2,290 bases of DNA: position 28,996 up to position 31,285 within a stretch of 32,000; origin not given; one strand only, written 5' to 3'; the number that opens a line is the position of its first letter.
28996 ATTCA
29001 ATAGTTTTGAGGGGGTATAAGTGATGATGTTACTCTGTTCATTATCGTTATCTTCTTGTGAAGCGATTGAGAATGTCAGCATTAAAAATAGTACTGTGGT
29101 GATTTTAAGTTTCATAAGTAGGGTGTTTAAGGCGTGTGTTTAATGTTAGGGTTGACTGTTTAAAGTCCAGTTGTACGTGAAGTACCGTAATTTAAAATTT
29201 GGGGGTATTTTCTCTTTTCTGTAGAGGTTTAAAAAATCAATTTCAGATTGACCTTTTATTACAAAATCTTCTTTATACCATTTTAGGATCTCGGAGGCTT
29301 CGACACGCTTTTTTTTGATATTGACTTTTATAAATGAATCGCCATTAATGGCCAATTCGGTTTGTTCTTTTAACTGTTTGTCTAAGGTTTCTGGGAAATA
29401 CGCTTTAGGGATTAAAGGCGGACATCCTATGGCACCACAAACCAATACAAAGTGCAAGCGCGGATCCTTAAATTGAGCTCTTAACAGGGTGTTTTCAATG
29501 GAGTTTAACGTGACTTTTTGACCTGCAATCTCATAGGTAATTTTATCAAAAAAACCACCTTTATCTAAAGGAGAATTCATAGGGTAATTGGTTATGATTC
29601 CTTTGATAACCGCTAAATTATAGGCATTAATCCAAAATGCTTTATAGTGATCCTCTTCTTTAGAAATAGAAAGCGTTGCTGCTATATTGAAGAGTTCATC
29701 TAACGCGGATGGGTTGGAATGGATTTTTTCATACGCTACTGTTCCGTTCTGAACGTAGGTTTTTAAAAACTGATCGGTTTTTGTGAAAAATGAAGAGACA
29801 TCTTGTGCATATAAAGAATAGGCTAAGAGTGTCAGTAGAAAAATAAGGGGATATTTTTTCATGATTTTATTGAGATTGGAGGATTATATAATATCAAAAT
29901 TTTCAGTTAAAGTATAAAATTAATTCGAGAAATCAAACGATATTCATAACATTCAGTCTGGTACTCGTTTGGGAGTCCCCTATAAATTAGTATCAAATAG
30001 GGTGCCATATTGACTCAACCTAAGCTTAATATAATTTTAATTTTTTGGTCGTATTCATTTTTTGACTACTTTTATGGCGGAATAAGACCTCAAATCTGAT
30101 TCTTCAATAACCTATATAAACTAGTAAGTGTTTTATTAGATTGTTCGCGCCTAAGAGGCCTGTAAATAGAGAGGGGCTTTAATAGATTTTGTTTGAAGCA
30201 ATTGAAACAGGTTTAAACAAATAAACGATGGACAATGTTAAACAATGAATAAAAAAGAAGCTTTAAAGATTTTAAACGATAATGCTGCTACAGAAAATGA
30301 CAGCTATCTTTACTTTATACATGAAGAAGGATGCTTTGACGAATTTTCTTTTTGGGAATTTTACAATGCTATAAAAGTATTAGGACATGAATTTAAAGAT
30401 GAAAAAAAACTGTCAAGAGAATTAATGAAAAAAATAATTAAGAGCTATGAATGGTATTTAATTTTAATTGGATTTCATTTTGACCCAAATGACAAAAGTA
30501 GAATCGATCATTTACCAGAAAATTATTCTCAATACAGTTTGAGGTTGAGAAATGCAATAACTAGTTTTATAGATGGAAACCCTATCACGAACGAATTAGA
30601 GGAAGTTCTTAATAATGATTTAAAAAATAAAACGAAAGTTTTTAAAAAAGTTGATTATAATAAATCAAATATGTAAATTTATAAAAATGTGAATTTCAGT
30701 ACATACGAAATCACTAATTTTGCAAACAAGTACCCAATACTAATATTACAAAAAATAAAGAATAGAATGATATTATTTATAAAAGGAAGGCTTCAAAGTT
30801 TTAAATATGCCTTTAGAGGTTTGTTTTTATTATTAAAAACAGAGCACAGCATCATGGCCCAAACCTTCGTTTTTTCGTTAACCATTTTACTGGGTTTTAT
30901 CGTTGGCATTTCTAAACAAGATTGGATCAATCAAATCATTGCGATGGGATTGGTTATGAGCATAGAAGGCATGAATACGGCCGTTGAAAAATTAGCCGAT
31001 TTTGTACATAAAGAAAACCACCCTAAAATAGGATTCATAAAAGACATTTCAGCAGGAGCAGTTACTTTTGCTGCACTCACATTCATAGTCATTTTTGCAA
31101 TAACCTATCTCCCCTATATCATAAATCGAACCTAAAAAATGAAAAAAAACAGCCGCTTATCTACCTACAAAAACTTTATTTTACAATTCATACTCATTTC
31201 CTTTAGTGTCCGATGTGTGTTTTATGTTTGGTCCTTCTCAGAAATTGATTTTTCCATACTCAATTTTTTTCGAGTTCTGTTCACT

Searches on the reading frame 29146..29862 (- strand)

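Call 35: search_protein_families(library=pfam, proteins=[window:29146-29862:-], max_evalue=0.01)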
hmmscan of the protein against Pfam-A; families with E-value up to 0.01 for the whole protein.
window:29146-29862:- (238 aa): 1 family
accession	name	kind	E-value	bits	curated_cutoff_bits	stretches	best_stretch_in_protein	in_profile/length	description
PF04784.19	DUF547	-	6.1e-27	94.5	27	1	70-169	6-122/125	Protein of unknown function, DUF547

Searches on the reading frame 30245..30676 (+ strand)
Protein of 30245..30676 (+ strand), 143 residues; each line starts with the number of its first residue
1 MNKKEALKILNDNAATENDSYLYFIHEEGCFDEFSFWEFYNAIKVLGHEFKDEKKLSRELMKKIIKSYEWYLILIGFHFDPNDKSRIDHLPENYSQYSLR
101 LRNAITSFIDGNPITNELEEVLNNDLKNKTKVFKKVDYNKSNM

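Call 35: search_protein_families(library=pfam, proteins=[window:30245-30676:+], max_evalue=0.01)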
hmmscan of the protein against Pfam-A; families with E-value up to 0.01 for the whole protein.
window:30245-30676:+ (143 aa): 0 families

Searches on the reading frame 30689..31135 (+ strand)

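Call 35: search_protein_families(library=pfam, proteins=[window:30689-31135:+], max_evalue=0.01)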
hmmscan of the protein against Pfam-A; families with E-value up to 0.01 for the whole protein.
window:30689-31135:+ (148 aa): 1 family
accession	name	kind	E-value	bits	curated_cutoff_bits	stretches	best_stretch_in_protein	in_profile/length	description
PF01219.24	DAGK_prokar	-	2.1e-28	98.6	22.3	1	39-138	1-100/102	Prokaryotic diacylglycerol kinase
